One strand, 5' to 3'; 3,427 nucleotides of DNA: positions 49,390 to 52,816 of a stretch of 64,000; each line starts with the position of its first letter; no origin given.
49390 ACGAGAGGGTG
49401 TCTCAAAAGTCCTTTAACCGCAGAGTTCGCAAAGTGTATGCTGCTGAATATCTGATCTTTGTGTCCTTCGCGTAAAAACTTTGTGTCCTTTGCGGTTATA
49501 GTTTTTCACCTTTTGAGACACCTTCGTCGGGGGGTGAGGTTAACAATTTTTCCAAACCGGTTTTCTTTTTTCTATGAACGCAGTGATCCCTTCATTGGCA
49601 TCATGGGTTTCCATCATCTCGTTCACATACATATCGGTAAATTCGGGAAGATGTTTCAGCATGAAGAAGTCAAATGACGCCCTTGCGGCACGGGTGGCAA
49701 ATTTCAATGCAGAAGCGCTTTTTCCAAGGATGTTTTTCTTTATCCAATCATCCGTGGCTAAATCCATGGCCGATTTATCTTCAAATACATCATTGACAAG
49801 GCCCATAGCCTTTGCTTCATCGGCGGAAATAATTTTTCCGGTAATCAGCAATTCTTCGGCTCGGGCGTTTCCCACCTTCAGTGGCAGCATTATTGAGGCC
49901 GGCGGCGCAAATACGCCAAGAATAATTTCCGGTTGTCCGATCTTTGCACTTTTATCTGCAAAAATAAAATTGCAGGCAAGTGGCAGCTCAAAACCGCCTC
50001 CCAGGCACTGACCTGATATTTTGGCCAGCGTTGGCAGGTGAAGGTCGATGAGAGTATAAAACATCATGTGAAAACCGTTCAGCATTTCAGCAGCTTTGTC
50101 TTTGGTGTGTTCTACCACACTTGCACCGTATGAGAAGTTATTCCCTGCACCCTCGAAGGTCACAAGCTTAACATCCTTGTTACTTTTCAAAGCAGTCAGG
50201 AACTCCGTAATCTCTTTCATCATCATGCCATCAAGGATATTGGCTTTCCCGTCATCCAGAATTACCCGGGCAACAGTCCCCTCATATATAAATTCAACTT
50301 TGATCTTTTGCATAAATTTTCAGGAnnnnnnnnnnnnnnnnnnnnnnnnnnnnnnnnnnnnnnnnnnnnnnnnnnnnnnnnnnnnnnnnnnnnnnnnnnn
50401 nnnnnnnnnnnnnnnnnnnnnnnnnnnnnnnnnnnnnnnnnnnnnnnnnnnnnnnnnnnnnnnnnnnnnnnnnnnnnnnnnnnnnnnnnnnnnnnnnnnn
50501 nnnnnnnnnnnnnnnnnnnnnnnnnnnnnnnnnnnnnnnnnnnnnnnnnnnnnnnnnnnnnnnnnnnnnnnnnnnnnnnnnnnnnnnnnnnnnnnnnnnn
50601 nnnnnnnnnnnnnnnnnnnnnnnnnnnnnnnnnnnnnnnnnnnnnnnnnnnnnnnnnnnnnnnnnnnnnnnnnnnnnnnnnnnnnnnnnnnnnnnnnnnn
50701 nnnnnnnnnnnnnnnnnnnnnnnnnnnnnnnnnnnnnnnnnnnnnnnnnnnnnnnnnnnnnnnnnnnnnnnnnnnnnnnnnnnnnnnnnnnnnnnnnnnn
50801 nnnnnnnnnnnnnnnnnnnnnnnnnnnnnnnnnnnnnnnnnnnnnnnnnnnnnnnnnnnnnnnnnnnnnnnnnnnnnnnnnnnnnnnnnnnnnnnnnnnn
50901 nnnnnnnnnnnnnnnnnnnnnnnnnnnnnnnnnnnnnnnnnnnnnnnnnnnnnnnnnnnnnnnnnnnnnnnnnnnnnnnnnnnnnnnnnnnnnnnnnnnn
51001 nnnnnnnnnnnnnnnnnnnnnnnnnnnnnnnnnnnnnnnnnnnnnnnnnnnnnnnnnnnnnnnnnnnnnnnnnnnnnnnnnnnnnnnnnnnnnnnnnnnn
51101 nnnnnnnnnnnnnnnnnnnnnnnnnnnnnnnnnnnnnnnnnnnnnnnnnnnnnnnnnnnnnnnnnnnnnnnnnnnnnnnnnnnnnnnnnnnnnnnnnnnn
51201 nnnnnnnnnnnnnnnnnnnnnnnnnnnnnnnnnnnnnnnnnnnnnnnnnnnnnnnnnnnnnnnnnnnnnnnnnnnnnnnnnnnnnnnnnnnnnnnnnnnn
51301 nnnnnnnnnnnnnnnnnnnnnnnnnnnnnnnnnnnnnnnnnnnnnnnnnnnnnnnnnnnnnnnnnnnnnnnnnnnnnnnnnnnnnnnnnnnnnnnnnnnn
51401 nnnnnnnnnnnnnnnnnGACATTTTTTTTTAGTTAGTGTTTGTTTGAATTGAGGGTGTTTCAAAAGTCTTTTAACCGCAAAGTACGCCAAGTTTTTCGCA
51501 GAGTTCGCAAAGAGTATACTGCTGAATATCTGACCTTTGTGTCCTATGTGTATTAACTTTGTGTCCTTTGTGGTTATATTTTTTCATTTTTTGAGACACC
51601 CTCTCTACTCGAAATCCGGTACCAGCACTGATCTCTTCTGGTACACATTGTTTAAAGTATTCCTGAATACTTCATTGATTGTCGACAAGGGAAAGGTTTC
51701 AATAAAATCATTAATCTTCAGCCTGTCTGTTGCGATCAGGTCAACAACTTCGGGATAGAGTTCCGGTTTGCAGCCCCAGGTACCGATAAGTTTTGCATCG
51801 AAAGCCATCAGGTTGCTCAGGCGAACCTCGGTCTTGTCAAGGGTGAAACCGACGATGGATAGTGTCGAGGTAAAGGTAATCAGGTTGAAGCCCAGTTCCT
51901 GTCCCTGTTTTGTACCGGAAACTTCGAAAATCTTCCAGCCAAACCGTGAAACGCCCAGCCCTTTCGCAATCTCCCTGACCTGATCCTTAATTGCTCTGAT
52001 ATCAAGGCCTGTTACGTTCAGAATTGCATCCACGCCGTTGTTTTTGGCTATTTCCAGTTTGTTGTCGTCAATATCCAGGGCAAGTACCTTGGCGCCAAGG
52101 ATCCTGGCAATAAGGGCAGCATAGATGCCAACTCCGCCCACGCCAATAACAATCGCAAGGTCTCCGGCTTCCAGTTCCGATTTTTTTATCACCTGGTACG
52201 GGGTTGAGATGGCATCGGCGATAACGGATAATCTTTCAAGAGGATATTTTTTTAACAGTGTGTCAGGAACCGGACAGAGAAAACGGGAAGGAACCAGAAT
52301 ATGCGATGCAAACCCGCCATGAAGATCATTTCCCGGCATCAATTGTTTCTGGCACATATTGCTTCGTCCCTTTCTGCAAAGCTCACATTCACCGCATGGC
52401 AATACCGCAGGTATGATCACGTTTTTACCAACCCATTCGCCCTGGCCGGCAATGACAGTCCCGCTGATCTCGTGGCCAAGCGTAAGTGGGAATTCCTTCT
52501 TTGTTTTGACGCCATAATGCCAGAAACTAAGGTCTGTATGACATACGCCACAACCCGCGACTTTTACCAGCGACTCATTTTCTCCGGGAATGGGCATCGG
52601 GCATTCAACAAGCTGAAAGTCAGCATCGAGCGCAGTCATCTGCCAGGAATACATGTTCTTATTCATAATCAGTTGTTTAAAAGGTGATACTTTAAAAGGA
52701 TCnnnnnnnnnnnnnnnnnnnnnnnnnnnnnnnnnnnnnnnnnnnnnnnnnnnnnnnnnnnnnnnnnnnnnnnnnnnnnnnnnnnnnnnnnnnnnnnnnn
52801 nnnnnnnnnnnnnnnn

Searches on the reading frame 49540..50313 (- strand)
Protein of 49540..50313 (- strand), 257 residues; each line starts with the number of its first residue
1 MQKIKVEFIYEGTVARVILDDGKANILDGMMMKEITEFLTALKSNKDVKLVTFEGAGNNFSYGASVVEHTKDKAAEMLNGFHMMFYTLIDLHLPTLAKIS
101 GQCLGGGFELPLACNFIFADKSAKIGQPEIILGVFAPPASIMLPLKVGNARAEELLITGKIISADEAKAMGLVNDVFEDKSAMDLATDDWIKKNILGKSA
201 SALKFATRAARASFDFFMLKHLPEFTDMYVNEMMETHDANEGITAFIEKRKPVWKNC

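Call 14: search_protein_families(library=ncbifam, proteins=[window:49540-50313:-], max_evalue=0.00001)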
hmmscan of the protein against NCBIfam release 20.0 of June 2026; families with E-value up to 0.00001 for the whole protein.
window:49540-50313:- (257 aa): 70 families (the best 25 are shown)
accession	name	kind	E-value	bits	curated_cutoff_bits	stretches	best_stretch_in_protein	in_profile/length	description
TIGR03189.1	dienoyl_CoA_hyt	equivalog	2.5e-63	213.7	292.5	1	8-256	5-250/251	cyclohexa-1,5-dienecarbonyl-CoA hydratase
NF005803.0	PRK07658.1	equivalog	4.1e-42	144.3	313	1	8-255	6-255/257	enoyl-CoA hydratase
NF051848.1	EnCoAHydtEchA19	equivalog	1.4e-36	126.4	400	1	18-256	14-257/258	enoyl-CoA hydratase EchA19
NF006566.0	PRK09076.1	subfamily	8.2e-36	123.9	286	1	4-256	5-259/260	enoyl-CoA hydratase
NF004475.0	PRK05809.1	subfamily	4.7e-35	121.3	394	1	5-256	5-259/260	short-chain-enoyl-CoA hydratase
NF004517.0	PRK05862.1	equivalog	1.4e-34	119.8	396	1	11-256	11-256/257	enoyl-CoA hydratase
NF005802.0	PRK07657.1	equivalog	1.9e-34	119.4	363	1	2-255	3-258/260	enoyl-CoA hydratase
NF006007.0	PRK08138.1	subfamily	2.5e-33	115.6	355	1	14-255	18-259/261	enoyl-CoA hydratase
NF007239.0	PRK09674.1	equivalog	6.5e-33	114.3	371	1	14-255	14-255/257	2,3-dehydroadipyl-CoA hydratase PaaF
NF042430.2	EnCoAhydt_DpgD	equivalog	1.2e-32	113.4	400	1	11-256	4-257/258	enoyl-CoA-hydratase DpgD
NF006008.0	PRK08139.1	equivalog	3e-32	112.2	313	1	11-256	18-265/266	enoyl-CoA hydratase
NF006100.0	PRK08252.1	subfamily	2.8e-31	109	282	1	24-255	24-252/254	crotonase/enoyl-CoA hydratase family protein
NF005675.0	PRK07468.1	equivalog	1.2e-30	107.1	350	1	13-256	14-261/262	crotonase/enoyl-CoA hydratase family protein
NF004795.0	PRK06143.1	subfamily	2.3e-30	106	283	1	5-215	11-223/260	enoyl-CoA hydratase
NF004781.0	PRK06127.1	subfamily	3.5e-30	105.5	291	1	12-255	19-267/269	enoyl-CoA hydratase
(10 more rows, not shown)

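Call 15: search_protein_families(library=pfam, proteins=[window:49540-50313:-], max_evalue=0.00001)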
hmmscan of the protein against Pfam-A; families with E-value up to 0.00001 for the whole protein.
window:49540-50313:- (257 aa): 2 families
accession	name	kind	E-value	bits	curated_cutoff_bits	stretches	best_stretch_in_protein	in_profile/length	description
PF00378.25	ECH_1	-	4.2e-41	141.4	27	1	12-256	4-250/251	Enoyl-CoA hydratase/isomerase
PF16113.10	ECH_2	-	1.8e-16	61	27.2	1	23-186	11-181/335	Enoyl-CoA hydratase/isomerase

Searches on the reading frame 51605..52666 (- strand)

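Call 14: search_protein_families(library=ncbifam, proteins=[window:51605-52666:-], max_evalue=0.00001)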
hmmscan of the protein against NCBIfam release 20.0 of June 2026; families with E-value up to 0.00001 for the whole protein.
window:51605-52666:- (353 aa): 19 families
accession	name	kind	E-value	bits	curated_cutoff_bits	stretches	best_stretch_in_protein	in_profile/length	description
TIGR03201.1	dearomat_had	equivalog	2.3e-132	441.3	338.65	1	8-350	2-349/349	6-hydroxycyclohex-1-ene-1-carbonyl-CoA dehydrogenase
NF041097.1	keto_inos_dh_IolM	equivalog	5.2e-41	140.6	450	1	14-341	37-381/389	scyllo-inosose 3-dehydrogenase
NF003808.0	PRK05396.1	equivalog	9.5e-33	113.5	380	1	16-300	12-290/341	L-threonine 3-dehydrogenase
NF010344.0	PRK13771.1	subfamily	1.6e-32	112.8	349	1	10-216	6-211/334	putative alcohol dehydrogenase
TIGR00692.1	tdh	equivalog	1.9e-32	112.6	458.35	1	17-330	11-321/340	L-threonine 3-dehydrogenase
TIGR03451.1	mycoS_dep_FDH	equivalog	1.7e-31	109.3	512.9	2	15-106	12-105/358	S-(hydroxymethyl)mycothiol dehydrogenase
NF006940.0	PRK09422.1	equivalog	1.1e-30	106.8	344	1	28-348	23-333/338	alcohol dehydrogenase AdhP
NF047908.1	AldhRedAhr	equivalog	2.2e-30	105.7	470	1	6-337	5-322/335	NADPH-dependent aldehyde reductase Ahr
NF041172.1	AcrlCoa_red_Thmprot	equivalog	4.1e-25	88.4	500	1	15-210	11-206/334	acryloyl-CoA reductase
NF007642.0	PRK10309.1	equivalog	5.4e-25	88.3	550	1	14-299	9-289/347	galactitol-1-phosphate 5-dehydrogenase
TIGR03989.1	Rxyl_3153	subfamily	2.2e-24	86.4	440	2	12-110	9-112/370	NDMA-dependent alcohol dehydrogenase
TIGR03366.1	HpnZ_proposed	hypoth_equivalog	2.4e-23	82.8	328.1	1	28-281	4-261/315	putative phosphonate catabolism associated alcohol dehydrogenase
NF007489.0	PRK10083.1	equivalog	4.2e-23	81.9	376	1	18-322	13-307/339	Zn-dependent oxidoreductase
NF007375.0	PRK09880.1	equivalog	2.3e-21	75.9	469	1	29-305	27-298/344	L-idonate 5-dehydrogenase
TIGR02818.1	adh_III_F_hyde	equivalog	3.1e-21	75.8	543.95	1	14-336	11-355/368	S-(hydroxymethyl)glutathione dehydrogenase/class III alcohol dehydrogenase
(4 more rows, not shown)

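Call 15: search_protein_families(library=pfam, proteins=[window:51605-52666:-], max_evalue=0.00001)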
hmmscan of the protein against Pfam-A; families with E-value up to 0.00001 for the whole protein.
window:51605-52666:- (353 aa): 2 families
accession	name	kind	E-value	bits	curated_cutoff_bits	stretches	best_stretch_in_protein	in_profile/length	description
PF08240.17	ADH_N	-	2.9e-24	85.8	23.5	1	28-135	1-104/104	Alcohol dehydrogenase GroES-like domain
PF00107.32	ADH_zinc_N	-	3.5e-19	69.5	31.8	1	178-312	1-128/129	Zinc-binding dehydrogenase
